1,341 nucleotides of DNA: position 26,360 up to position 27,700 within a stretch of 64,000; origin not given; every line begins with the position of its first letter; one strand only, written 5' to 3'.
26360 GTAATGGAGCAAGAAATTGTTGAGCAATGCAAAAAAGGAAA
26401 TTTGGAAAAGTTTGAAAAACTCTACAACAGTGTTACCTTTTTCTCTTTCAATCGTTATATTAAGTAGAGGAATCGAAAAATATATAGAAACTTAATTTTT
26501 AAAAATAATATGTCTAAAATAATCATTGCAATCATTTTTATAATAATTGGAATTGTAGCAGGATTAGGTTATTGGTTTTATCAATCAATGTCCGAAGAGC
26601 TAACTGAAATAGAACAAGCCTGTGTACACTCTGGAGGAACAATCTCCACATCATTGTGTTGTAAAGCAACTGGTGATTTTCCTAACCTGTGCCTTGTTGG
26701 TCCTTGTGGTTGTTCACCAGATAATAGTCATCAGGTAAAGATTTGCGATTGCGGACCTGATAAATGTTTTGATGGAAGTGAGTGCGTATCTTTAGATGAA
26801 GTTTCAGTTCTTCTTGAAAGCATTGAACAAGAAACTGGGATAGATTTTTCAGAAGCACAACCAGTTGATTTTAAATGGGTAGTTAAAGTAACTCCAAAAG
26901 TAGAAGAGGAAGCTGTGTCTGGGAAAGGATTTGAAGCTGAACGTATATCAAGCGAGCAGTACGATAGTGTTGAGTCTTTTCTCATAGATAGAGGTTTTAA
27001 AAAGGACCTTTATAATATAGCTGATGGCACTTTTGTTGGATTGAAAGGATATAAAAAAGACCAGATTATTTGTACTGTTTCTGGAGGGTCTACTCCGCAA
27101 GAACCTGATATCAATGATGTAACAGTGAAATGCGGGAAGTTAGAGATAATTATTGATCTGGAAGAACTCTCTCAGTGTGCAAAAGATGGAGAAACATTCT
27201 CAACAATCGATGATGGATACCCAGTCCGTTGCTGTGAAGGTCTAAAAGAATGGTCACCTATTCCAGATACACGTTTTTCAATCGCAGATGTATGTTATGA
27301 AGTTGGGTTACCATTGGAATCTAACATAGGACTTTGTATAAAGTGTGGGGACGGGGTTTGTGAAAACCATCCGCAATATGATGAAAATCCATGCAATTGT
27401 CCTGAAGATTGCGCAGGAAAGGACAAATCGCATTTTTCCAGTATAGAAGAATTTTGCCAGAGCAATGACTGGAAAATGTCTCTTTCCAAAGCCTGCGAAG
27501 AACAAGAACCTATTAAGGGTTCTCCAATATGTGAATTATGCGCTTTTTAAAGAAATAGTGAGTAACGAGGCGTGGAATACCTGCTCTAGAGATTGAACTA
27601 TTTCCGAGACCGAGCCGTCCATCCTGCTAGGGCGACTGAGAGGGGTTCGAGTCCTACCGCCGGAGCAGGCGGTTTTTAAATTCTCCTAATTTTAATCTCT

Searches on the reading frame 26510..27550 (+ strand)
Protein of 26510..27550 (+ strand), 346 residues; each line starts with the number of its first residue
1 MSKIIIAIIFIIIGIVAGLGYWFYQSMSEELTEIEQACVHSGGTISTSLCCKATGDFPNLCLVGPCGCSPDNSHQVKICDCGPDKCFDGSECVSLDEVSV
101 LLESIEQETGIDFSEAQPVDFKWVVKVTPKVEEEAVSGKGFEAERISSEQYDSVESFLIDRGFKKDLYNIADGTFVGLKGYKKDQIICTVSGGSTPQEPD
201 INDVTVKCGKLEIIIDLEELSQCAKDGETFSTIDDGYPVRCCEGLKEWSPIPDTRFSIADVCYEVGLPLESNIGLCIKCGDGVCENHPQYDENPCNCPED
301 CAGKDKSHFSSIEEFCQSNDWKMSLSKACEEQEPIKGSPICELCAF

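Call 9: search_protein_families(library=pfam, proteins=[window:26510-27550:+], max_evalue=1)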
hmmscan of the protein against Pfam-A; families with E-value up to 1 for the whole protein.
window:26510-27550:+ (346 aa): 2 families
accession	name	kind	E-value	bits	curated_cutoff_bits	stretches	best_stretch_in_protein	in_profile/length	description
PF09947.15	DUF2180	-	0.0012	19.4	22.2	1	271-293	14-36/68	Uncharacterized protein conserved in archaea (DUF2180)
PF12729.13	4HB_MCP_1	-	0.085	12.8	27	1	4-34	10-40/181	Four helix bundle sensory module for signal transduction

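Call 13: find_homologous_proteins(query=window:26510-27550:+)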
Query window:26510-27550:+ (346 aa): 214 proteins with E <= 0.001 among 2326 candidates; the best 120 are listed.
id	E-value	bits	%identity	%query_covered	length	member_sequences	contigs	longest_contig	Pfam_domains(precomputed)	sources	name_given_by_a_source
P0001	2.5e-207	706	89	95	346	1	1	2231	-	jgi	-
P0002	2.0e-202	690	88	96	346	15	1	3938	-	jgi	-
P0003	2.1e-188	644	84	94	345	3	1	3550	-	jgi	-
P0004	1.5e-156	539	72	95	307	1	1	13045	-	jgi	-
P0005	2.7e-128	446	60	96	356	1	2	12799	-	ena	-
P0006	1.0e-127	444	75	56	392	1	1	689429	-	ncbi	ncbi:MAG: hypothetical protein ACKKMR_03680 [Candidatus Nealsonbacteria bacterium]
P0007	2.6e-124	433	73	72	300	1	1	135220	-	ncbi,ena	-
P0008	4.9e-120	419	76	42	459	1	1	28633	-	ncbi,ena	-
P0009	1.8e-114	401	52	94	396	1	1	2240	-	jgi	-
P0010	1.0e-113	398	77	64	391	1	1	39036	-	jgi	-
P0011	2.7e-113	397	84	38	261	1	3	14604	-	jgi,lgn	-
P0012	3.8e-110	387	82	58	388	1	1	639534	-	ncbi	ncbi:MAG: hypothetical protein ACKKMS_00330 [Candidatus Nealsonbacteria bacterium]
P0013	1.2e-109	385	64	56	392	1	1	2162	-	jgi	-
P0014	7.3e-109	382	53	95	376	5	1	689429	-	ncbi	ncbi:MAG: hypothetical protein ACKKMR_03570 [Candidatus Nealsonbacteria bacterium]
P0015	7.4e-108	379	76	39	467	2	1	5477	-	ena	-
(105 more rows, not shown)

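Call 14: find_encoding_contigs(protein=P0004, flank=6000, max_places=3)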
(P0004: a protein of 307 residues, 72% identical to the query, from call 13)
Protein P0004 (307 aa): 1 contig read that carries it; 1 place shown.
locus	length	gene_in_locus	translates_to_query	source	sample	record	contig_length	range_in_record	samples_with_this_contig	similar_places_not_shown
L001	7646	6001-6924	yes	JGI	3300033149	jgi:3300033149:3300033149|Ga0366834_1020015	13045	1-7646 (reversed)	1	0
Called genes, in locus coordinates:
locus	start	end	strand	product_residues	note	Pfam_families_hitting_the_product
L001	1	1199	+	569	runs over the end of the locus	PF09491:RE_AlwI (faint)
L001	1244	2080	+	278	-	PF14338:Mrr_N, PF04471:Mrr_cat, PF22722:NA-iREase1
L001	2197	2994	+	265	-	PF00089:Trypsin (faint), PF13365:Trypsin_2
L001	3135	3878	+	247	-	-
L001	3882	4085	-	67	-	-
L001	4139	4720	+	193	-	PF09394:Inhibitor_I42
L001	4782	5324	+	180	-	PF07638:Sigma70_ECF, PF04542:Sigma70_r2, PF08281:Sigma70_r4_2, PF04545:Sigma70_r4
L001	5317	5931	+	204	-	PF03891:DUF333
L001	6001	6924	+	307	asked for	-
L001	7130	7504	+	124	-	-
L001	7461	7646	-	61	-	?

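Call 15: find_encoding_contigs(protein=P0002, flank=6000, max_places=3)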
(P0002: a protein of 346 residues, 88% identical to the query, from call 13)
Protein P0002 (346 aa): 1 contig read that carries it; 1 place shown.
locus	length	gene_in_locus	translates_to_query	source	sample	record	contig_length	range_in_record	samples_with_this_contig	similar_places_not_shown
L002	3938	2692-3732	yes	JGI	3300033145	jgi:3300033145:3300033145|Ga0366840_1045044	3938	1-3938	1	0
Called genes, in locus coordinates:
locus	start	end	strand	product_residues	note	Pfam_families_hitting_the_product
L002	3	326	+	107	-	?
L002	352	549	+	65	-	-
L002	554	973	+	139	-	PF03479:PCC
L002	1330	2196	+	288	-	PF04072:LCM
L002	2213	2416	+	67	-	-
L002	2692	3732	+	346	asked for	-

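Call 16: find_encoding_contigs(protein=P0005, flank=6000, max_places=3)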
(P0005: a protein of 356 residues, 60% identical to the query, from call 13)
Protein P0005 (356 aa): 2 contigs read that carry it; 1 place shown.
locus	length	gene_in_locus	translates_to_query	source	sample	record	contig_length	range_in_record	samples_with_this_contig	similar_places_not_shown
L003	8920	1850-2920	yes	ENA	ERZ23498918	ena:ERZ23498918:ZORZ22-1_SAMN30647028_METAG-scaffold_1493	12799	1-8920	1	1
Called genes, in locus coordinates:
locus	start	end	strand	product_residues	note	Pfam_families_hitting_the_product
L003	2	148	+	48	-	?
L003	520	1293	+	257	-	PF01381:HTH_3, PF12844:HTH_19 (faint), PF13560:HTH_31 (weak), PF13274:SocA_Panacea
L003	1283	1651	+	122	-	-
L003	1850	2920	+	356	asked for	-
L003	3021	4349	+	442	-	-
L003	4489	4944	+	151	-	PF03703:bPH_2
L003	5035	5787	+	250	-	PF12705:PDDEXK_1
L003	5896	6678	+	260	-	PF01381:HTH_3, PF12844:HTH_19 (weak), PF13274:SocA_Panacea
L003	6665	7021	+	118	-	-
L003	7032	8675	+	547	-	PF05970:PIF1, PF07693:KAP_NTPase (weak), PF07728:AAA_5 (weak), PF13245:AAA_19, PF13401:AAA_22, PF13604:AAA_30, PF21530:Pif1_2B_dom (weak), PF14493:HTH_40, +1 more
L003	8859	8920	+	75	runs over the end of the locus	PF17253:DUF5320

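Call 23: find_related_loci(query=L001:4782-5321:+, collection=metagenome_contigs, flank=5000)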
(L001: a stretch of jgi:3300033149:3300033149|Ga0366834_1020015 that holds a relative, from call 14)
Query L001:4782-5321:+ (180 aa) in metagenome_contigs; peptide patterns used: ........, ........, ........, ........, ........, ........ (x = any residue, [..] = any of these).
333 stretches matched a pattern; 105 encode a relative of the query (tblastn E <= 1e-3); the best 80 are kept; 80 distinct loci.
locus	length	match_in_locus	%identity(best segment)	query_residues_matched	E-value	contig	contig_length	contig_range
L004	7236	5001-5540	90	1-180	1e-100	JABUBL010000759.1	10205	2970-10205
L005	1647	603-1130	61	2-175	1e-76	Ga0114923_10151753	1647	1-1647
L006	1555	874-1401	61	2-175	6e-77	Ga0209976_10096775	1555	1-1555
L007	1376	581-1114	62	2-180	1e-75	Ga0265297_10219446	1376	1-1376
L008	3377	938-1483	60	2-179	7e-70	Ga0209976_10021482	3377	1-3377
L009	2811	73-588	59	2-171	1e-67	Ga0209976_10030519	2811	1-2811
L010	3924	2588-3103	60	2-171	2e-67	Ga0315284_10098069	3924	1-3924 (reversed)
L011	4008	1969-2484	59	2-171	4e-67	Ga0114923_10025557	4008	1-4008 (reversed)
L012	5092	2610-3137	61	2-175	1e-65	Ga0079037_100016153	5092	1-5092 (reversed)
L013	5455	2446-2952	59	2-168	4e-65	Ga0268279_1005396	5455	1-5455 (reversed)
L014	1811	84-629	55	2-178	2e-64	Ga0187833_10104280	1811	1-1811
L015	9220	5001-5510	58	2-169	6e-62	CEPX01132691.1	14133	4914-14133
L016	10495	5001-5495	61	17-178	7e-62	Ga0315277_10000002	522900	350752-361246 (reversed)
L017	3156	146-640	61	17-178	2e-61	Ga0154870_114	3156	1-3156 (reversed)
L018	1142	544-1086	54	2-178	6e-65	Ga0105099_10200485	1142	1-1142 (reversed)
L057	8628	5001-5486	52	2-161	4e-52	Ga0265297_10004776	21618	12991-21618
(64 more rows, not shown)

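Call 31: find_encoding_contigs(protein=P0001, flank=3000, max_places=3)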
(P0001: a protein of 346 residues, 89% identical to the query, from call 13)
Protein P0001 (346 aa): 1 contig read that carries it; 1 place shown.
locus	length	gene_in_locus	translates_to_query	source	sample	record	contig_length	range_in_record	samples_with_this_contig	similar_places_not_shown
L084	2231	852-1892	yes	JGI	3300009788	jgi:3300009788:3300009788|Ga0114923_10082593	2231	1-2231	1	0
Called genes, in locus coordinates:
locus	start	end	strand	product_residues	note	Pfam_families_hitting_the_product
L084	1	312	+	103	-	?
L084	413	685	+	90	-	-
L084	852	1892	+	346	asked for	-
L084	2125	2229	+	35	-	?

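Call 32: find_encoding_contigs(protein=P0003, flank=4000, max_places=3)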
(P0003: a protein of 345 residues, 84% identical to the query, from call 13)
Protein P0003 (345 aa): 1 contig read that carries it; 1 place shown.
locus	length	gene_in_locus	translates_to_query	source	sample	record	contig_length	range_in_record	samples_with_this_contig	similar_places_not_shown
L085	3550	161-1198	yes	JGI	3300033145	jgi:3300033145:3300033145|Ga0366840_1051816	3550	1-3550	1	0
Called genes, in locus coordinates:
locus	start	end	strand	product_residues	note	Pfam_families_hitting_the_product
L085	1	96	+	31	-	?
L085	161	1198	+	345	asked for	-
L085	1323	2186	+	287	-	PF14280:DUF4365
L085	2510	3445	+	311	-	PF10648:Gmad2, PF10646:Germane (weak)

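Call 47: find_homologous_proteins(query=L001:4782-5321:+, max_evalue=1e-20)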
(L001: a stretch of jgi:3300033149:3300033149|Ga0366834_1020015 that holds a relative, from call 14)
Query L001:4782-5321:+ (180 aa): 694 proteins with E <= 1e-20 among 975 candidates; the best 120 are listed.
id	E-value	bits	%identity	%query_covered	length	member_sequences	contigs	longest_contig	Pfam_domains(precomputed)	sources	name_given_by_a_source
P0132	4.9e-114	396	100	100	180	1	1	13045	PF07638.18,PF04545.23,PF04542.21,PF08281.19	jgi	-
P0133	1.6e-110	385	96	100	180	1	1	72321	PF07638.18,PF04545.23,PF04542.21,PF08281.19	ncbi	-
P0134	1.8e-108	378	94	100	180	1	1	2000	PF07638.18,PF04545.23,PF04542.21,PF08281.19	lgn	-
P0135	6.4e-108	376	94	100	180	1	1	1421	PF07638.18,PF04545.23,PF04542.21,PF08281.19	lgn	-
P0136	1.8e-102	359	90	100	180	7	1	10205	PF07638.18,PF04545.23,PF04542.21,PF08281.19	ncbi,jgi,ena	ncbi:RNA polymerase sigma factor YlaC [subsurface metagenome]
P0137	9.5e-71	255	68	97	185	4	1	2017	PF04545.23,PF04542.21,PF08281.19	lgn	-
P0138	3.9e-69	250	64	93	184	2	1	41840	PF07638.18,PF04545.23,PF04542.21,PF08281.19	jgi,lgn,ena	-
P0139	5.0e-69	250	66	97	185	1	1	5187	PF04545.23,PF04542.21,PF08281.19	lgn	-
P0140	6.5e-69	249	66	93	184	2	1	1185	PF07638.18,PF04545.23,PF04542.21,PF08281.19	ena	-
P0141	1.7e-68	248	64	93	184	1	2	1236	PF07638.18,PF04545.23,PF04542.21,PF08281.19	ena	-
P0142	1.8e-68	248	62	97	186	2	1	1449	PF07638.18,PF04545.23,PF04542.21,PF08281.19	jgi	-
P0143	5.8e-68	246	61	97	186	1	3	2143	PF07638.18,PF04545.23,PF04542.21,PF08281.19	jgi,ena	-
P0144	6.5e-68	246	64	94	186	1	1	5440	PF07638.18,PF04545.23,PF04542.21,PF08281.19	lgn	-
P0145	1.1e-67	245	63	97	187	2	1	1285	PF07638.18,PF04545.23,PF04542.21,PF08281.19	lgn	-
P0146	4.3e-67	243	64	93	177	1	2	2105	PF07638.18,PF04545.23,PF04542.21,PF08281.19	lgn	-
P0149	1.7e-65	238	62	93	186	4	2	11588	PF07638.18,PF04545.23,PF04542.21,PF08281.19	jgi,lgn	-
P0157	5.2e-64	233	61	93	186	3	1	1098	PF07638.18,PF04545.23,PF04542.21,PF08281.19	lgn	-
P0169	1.4e-61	225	57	93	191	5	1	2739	PF04545.23,PF04542.21,PF08281.19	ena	-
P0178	6.7e-61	223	59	97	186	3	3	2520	PF07638.18,PF04545.23,PF04542.21,PF08281.19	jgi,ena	-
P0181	2.1e-60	222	58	98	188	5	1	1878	PF04545.23,PF04542.21,PF08281.19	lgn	-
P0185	6.0e-60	220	60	97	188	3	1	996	PF07638.18,PF04545.23,PF04542.21,PF08281.19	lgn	-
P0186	7.4e-60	220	57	93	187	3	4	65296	PF07638.18,PF04545.23,PF04542.21,PF08281.19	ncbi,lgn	-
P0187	8.5e-60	220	59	98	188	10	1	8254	PF07638.18,PF04545.23,PF04542.21,PF08281.19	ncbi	-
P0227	1.6e-57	212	57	91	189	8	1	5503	PF07638.18,PF04545.23,PF04542.21,PF08281.19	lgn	-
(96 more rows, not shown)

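Call 48: list_cluster_members(proteins=[P0132, P0133, P0134, P0135, P0136, L086:6644-7183:+])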
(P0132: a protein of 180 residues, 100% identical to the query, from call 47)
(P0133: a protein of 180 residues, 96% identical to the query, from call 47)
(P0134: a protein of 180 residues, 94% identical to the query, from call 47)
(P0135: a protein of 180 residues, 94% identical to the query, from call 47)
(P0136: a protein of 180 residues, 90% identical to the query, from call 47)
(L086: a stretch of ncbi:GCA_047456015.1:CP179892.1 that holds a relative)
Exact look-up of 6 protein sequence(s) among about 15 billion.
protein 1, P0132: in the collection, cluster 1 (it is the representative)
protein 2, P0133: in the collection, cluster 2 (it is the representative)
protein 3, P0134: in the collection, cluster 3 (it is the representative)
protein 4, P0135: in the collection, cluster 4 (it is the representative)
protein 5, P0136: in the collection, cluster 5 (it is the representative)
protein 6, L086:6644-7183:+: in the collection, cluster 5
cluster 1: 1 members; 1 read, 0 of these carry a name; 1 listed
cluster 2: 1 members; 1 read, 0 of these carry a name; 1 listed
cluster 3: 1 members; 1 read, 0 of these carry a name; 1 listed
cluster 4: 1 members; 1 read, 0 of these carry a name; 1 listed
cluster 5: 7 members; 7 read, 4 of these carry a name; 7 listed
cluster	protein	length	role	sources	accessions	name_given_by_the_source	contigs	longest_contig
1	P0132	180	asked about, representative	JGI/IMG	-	-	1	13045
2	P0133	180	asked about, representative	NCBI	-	-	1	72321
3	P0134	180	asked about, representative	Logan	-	-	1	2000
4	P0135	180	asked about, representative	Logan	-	-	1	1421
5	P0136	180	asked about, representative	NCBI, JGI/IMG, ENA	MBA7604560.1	RNA polymerase sigma factor YlaC [subsurface metagenome]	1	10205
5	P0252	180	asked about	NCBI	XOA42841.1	MAG: RNA polymerase sigma factor [Candidatus Nealsonbacteria bacterium]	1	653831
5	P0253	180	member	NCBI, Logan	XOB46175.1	MAG: RNA polymerase sigma factor [Candidatus Nealsonbacteria bacterium]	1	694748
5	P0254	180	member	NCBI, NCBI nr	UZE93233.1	MAG: RNA polymerase sigma factor [Candidatus Nealsonbacteria bacterium]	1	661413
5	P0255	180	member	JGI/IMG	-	-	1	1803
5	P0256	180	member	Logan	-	-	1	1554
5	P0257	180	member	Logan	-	-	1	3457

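Call 53: find_encoding_contigs(protein=P0253, flank=5000, max_places=3)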
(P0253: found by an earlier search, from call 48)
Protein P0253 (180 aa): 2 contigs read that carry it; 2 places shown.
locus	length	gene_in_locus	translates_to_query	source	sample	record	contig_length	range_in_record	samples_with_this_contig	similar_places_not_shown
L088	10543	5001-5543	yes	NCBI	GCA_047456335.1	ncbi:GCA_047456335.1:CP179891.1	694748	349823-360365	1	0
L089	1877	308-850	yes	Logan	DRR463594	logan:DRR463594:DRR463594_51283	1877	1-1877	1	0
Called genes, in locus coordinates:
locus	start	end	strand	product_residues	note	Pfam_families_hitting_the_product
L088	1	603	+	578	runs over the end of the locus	PF01807:Zn_ribbon_DnaG, PF08275:DNAG_N, PF13662:Toprim_4, PF01751:Toprim, PF13155:Toprim_2, PF13362:Toprim_3 (weak), PF10410:DnaB_bind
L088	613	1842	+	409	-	PF03979:Sigma70_r1_1, PF00140:Sigma70_r1_2, PF04542:Sigma70_r2, PF04539:Sigma70_r3, PF04545:Sigma70_r4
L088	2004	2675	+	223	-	PF13384:HTH_23 (weak)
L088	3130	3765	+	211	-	PF01596:Methyltransf_3 (weak), PF13578:Methyltransf_24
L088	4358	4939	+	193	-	PF09394:Inhibitor_I42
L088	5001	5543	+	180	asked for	PF07638:Sigma70_ECF, PF04542:Sigma70_r2, PF08281:Sigma70_r4_2, PF04545:Sigma70_r4 (weak)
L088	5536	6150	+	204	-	PF03891:DUF333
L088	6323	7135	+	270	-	-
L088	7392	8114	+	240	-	PF01988:VIT1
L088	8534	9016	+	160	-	-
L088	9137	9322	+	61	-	-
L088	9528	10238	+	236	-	PF00215:OMPdecase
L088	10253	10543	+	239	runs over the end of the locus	-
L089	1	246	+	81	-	?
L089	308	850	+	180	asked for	PF07638:Sigma70_ECF, PF04542:Sigma70_r2, PF08281:Sigma70_r4_2, PF04545:Sigma70_r4 (weak)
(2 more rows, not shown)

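Call 54: find_encoding_contigs(protein=P0254, flank=5000, max_places=3)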
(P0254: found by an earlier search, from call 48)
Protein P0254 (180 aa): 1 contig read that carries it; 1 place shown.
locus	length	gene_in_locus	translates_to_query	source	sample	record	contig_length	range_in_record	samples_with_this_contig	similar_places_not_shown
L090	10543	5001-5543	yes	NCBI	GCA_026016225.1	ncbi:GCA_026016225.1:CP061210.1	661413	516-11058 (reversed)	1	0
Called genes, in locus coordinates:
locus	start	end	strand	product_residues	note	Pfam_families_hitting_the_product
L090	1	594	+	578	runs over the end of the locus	PF01807:Zn_ribbon_DnaG, PF08275:DNAG_N, PF13662:Toprim_4, PF01751:Toprim, PF13155:Toprim_2, PF13362:Toprim_3 (weak), PF10410:DnaB_bind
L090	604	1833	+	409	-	PF03979:Sigma70_r1_1, PF00140:Sigma70_r1_2, PF04542:Sigma70_r2, PF04539:Sigma70_r3, PF04545:Sigma70_r4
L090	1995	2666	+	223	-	PF13384:HTH_23 (weak)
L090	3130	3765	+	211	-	PF01596:Methyltransf_3 (faint), PF13578:Methyltransf_24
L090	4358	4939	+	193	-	PF09394:Inhibitor_I42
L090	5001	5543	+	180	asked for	PF07638:Sigma70_ECF, PF04542:Sigma70_r2, PF08281:Sigma70_r4_2, PF04545:Sigma70_r4 (weak)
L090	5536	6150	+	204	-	PF03891:DUF333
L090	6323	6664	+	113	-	-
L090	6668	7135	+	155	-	-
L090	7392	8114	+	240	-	PF01988:VIT1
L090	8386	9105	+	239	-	-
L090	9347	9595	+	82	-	-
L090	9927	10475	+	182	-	PF22769:DCD, PF00692:dUTPase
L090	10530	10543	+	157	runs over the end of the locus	-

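Call 59: search_protein_families(library=pfam, proteins=[L001:5317-5928:+, L001:4782-5321:+, L001:6001-6921:+], max_evalue=0.1)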
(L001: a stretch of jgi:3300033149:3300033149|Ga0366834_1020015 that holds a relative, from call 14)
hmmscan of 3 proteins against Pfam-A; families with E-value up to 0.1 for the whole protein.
L001:5317-5928:+ (204 aa): 1 family
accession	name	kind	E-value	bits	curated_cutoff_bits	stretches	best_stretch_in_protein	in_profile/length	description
PF03891.20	DUF333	-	3e-16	59.9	25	1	118-163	2-47/47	Domain of unknown function (DUF333)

L001:4782-5321:+ (180 aa): 7 families
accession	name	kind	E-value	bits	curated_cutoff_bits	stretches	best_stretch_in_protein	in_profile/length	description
PF04542.20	Sigma70_r2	-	2e-18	66.4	24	1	20-87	1-69/71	Sigma-70 region 2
PF08281.18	Sigma70_r4_2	-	6.6e-13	48.5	25.7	1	113-161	2-50/54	Sigma-70, region 4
PF07638.17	Sigma70_ECF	-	3.3e-08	34.1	21.1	1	4-153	6-167/185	ECF sigma factor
PF04545.22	Sigma70_r4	-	7.9e-08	32.1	24.1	1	119-167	2-50/50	Sigma-70, region 4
PF13384.12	HTH_23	-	0.0094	16.2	24.6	1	123-151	3-31/50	Homeodomain-like domain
PF19889.5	DUF6362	-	0.01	16.6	31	1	101-160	35-93/98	Domain of unknown function (DUF6362)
PF13518.12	HTH_28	-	0.028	15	25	0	126-148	1-23/52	Helix-turn-helix domain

L001:6001-6921:+ (307 aa): 1 family
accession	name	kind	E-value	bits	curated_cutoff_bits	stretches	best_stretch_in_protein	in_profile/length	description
PF09947.15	DUF2180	-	0.00066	20.2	22.2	1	223-254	6-36/68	Uncharacterized protein conserved in archaea (DUF2180)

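Call 60: search_protein_families(library=ncbifam, proteins=[L001:4782-5321:+, L001:5317-5928:+, window:26510-27547:+], max_evalue=0.01)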
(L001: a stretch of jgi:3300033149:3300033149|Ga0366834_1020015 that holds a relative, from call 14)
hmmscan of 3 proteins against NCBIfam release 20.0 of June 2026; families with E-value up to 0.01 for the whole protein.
L001:4782-5321:+ (180 aa): 101 families (the best 25 are shown)
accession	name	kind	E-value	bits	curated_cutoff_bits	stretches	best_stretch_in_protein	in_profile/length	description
TIGR02952.1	Sig70_famx2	equivalog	1.2e-37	129.4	206.45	1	6-167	2-168/170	ECF subfamily RNA polymerase sigma factor, BldN family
TIGR02937.1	sigma70-ECF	superfamily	1.1e-28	100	42.9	1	16-168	2-164/165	sigma-70 family RNA polymerase sigma factor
NF009166.1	PRK12513.1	equivalog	3.5e-26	92.1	206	1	5-168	12-185/193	RNA polymerase sigma factor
TIGR02950.1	SigM_subfam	subfamily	3.6e-26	91.9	147.95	1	17-167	2-156/159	RNA polymerase sigma factor, SigM family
NF007216.0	PRK09638.1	equivalog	6.4e-22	78.2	194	1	2-168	5-173/180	RNA polymerase sigma factor SigY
NF058625.1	sigma_PG0214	equivalog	1e-21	77.4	130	1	15-169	4-161/170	GFO_1088 family ECF-type sigma factor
NF007220.0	PRK09639.1-5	equivalog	1.6e-21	76.9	260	1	16-168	4-163/181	RNA polymerase sigma factor SigX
TIGR02985.1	Sig70_bacteroi1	subfamily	2.9e-21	76.4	126.4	1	16-169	2-162/162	RNA polymerase sigma-70 factor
NF007223.0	PRK09641.1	equivalog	7.5e-20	71.6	209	1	2-156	5-171/187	RNA polymerase sigma factor SigW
NF009193.0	PRK12541.1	equivalog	1.4e-18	67.7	171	1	15-165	5-156/161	RNA polymerase sigma factor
TIGR02959.1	SigZ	equivalog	1.8e-18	67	168.65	1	22-169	2-148/170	RNA polymerase sigma factor SigZ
TIGR02948.1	SigW_bacill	equivalog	1.9e-18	67.2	243.1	1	2-158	5-173/187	RNA polymerase sigma factor SigW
NF007215.0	PRK09637.1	equivalog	3.1e-18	66.4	212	1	17-169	3-154/181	RNA polymerase sigma factor SigZ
NF009172.0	PRK12519.1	subfamily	4.2e-18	65.6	222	1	3-168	17-188/194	RNA polymerase sigma factor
NF007217.0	PRK09639.1-1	equivalog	1.1e-16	61.2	239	1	16-172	4-168/194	RNA polymerase sigma factor SigX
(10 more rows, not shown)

L001:5317-5928:+ (204 aa): 0 families

window:26510-27547:+ (346 aa): 1 family
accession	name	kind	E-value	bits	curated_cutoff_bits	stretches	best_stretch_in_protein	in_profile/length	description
NF033158.1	Myrrcad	domain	0.002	17.6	33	1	10-25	16-31/36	MyrrCad domain-containing protein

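Call 69: list_cluster_members(proteins=[P0137, P0149, P0169, P0181, P0187, P0227, P0186, P0157, P0178, P0185])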
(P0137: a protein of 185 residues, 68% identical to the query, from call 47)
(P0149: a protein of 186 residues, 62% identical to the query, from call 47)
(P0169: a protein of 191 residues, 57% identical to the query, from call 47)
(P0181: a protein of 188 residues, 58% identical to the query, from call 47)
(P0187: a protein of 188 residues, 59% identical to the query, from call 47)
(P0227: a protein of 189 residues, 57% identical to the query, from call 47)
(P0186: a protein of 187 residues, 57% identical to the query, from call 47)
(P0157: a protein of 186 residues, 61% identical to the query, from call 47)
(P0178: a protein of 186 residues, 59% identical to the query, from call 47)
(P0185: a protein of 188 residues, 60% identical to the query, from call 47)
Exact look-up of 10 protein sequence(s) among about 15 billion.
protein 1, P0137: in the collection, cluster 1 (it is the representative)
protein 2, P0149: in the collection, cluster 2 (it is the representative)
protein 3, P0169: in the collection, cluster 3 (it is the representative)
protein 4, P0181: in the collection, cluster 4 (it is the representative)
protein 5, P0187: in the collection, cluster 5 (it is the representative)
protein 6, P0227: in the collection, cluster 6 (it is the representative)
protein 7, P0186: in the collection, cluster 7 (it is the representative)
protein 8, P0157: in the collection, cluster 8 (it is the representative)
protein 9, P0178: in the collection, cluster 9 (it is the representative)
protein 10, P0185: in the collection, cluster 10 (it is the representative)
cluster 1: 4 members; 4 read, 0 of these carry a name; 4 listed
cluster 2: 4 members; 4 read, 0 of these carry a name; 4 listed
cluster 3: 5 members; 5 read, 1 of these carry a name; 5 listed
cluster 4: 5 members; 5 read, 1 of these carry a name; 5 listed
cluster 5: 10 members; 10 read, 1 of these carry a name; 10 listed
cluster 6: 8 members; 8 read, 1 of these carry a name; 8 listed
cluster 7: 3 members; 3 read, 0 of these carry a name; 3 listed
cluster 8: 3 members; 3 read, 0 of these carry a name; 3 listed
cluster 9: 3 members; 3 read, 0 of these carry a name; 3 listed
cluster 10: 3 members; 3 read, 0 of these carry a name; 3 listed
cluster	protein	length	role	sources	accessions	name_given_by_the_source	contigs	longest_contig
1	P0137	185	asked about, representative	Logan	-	-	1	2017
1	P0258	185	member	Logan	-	-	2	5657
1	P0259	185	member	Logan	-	-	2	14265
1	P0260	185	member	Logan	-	-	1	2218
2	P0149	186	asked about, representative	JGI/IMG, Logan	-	-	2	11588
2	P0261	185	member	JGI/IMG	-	-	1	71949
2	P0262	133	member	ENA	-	-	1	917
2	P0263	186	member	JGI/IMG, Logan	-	-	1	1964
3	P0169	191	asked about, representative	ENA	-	-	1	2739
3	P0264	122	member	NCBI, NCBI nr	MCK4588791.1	RNA polymerase sigma factor, partial [Candidatus Woesebacteria bacterium] | RNA polymerase sigma factor [Candidatus Woesebacteria bacterium]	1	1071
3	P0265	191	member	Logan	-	-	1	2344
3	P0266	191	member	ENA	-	-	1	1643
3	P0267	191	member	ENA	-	-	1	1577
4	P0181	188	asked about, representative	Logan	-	-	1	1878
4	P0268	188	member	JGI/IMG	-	RNA polymerase sigma-70 factor (ECF subfamily)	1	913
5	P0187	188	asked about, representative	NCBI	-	-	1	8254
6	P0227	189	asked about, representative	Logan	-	-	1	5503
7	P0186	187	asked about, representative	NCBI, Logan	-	-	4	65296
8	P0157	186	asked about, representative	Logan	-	-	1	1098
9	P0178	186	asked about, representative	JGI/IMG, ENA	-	-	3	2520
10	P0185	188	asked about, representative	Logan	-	-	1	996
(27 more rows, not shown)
